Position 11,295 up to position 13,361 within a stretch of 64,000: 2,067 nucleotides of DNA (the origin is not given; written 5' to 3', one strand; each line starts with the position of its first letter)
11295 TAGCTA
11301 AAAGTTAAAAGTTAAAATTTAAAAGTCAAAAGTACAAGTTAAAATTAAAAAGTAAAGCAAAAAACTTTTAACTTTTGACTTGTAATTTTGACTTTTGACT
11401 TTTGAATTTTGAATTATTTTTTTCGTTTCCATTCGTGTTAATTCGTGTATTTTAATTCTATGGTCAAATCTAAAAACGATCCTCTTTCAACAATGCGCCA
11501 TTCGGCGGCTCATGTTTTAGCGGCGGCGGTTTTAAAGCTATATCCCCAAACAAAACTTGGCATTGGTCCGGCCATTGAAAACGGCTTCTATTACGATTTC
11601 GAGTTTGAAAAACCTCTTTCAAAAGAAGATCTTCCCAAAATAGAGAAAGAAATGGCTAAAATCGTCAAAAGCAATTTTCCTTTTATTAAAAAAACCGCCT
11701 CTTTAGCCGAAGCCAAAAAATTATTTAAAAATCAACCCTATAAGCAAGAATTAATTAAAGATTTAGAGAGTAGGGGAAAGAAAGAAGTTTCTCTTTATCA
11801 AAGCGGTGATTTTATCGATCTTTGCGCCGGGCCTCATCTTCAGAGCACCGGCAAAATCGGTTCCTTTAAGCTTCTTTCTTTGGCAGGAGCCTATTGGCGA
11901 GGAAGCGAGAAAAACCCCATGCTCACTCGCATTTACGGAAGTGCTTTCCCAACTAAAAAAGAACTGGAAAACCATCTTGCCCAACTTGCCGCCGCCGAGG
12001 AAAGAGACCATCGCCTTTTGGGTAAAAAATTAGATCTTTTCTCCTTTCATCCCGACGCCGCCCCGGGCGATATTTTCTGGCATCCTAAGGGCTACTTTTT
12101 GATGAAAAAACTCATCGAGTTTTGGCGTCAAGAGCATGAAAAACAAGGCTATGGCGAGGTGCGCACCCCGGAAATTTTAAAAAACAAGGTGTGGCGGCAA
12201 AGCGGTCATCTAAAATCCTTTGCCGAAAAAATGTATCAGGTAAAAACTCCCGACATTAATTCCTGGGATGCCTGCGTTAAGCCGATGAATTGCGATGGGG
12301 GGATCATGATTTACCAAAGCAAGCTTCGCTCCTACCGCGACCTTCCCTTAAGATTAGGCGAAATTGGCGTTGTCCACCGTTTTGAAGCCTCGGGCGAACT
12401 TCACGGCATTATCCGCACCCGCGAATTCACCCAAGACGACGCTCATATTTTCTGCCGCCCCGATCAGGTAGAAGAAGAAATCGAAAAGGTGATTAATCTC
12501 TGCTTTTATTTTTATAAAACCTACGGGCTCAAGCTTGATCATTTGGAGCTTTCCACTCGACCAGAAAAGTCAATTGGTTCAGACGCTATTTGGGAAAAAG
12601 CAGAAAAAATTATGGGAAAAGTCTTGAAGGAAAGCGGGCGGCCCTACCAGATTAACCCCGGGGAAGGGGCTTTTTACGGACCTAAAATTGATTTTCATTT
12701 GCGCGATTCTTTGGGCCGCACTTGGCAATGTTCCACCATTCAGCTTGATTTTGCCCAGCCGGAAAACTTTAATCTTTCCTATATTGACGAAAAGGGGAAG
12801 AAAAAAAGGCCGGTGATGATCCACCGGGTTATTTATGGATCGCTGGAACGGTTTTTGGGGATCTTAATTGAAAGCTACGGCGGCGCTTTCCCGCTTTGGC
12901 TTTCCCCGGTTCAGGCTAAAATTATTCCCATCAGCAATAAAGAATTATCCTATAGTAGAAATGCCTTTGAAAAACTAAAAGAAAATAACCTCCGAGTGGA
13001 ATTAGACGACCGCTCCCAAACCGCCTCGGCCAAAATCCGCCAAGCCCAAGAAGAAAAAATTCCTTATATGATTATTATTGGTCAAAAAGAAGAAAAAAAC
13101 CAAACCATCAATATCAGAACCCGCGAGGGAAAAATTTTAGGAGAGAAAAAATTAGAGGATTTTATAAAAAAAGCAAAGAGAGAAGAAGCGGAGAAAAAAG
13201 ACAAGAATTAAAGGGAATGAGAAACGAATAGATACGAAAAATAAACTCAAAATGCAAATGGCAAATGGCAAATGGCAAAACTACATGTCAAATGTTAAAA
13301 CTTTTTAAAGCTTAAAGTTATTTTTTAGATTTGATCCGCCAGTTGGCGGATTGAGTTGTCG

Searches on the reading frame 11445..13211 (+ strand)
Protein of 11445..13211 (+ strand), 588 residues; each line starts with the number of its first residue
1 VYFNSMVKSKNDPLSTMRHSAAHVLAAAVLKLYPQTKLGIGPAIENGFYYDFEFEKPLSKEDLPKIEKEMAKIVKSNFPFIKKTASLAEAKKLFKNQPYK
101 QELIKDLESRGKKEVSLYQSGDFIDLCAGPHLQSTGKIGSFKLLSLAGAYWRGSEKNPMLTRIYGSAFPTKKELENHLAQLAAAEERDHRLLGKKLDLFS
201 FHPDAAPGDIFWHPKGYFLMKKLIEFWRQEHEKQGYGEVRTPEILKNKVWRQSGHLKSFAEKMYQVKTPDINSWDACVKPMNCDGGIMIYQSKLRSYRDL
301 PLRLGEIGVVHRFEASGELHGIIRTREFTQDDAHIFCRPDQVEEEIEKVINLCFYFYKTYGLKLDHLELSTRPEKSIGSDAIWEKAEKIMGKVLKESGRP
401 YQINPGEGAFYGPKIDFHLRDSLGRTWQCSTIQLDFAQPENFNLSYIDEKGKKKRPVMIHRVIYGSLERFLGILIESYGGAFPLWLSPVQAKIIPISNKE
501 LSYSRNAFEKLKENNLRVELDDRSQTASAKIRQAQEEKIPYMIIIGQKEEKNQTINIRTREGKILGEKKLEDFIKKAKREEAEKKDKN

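Call 6: search_protein_families(library=ncbifam, proteins=[window:11445-13211:+], max_evalue=0.01)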
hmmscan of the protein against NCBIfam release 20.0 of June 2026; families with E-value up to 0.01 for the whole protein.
window:11445-13211:+ (588 aa): 18 families
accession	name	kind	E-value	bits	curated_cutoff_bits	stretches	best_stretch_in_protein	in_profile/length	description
TIGR00418.1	thrS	equivalog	1.4e-211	704.3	383.65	1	18-580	1-564/565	threonine--tRNA ligase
NF003068.0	PRK03991.1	equivalog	2.9e-71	240.6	484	1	183-582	193-593/613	threonine--tRNA ligase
NF008979.1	PRK12325.1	exception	1.3e-25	90.1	550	2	208-363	38-191/437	proline--tRNA ligase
TIGR00408.1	proS_fam_I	equivalog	1.6e-24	86.7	437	2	411-563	205-363/475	proline--tRNA ligase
NF006625.0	PRK09194.1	equivalog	1e-23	84.1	558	2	206-338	36-165/559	proline--tRNA ligase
NF003211.1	PRK04173.1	equivalog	8.3e-23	81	312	3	294-375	181-262/454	glycine--tRNA ligase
TIGR00389.1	glyS_dimeric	equivalog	4.8e-18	65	243.3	3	482-573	465-557/565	glycine--tRNA ligase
TIGR00409.1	proS_fam_II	equivalog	1.8e-17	63.4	306.7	2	212-338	42-165/568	proline--tRNA ligase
NF011500.0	PRK14938.1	equivalog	5.4e-17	61.8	362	1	479-584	265-370/387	Ser-tRNA(Thr) hydrolase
TIGR00442.1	hisS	equivalog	2.2e-13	50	286.75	2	489-560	325-396/406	histidine--tRNA ligase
TIGR00344.1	alaS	equivalog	1.8e-10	39.7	457.05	1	16-147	554-679/847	alanine--tRNA ligase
TIGR00414.1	serS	equivalog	5.8e-10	38.7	301.65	1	172-370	128-324/418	serine--tRNA ligase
NF040865.1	a_tRNA_ed_AlaXM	equivalog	1.6e-07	31.3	300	1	17-145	95-218/234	alanyl-tRNA editing protein AlaXM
NF002436.0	PRK01584.1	equivalog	2.4e-07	29.7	529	1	16-143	454-575/595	alanine--tRNA ligase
NF002120.0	PRK00960.1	equivalog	7.5e-06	24.8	611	0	211-286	218-296/518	serine--tRNA ligase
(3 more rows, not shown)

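Call 7: search_protein_families(library=pfam, proteins=[window:11445-13211:+], max_evalue=0.01)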
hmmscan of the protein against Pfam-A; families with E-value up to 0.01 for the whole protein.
window:11445-13211:+ (588 aa): 3 families
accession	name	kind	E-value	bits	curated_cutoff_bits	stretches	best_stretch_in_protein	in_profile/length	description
PF00587.30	tRNA-synt_2b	-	3.5e-46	157.9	29.3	1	267-478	4-179/179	tRNA synthetase class II core domain (G, H, P, S and T)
PF03129.25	HGTP_anticodon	-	1.2e-18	67.5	21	1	490-579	1-93/94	Anticodon binding domain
PF07973.19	tRNA_SAD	-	1.3e-16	60.7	24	1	115-164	1-44/44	Threonyl and Alanyl tRNA synthetase second additional domain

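Call 80: find_encoding_contigs(protein=window:11445-13211:+, flank=1000, max_places=3)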
Protein window:11445-13211:+ (588 aa): no gene with exactly this product is on record in the collection.
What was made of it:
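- Tried and rejected: An exact-match lookup of the window's ThrRS found nothing (call 80).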
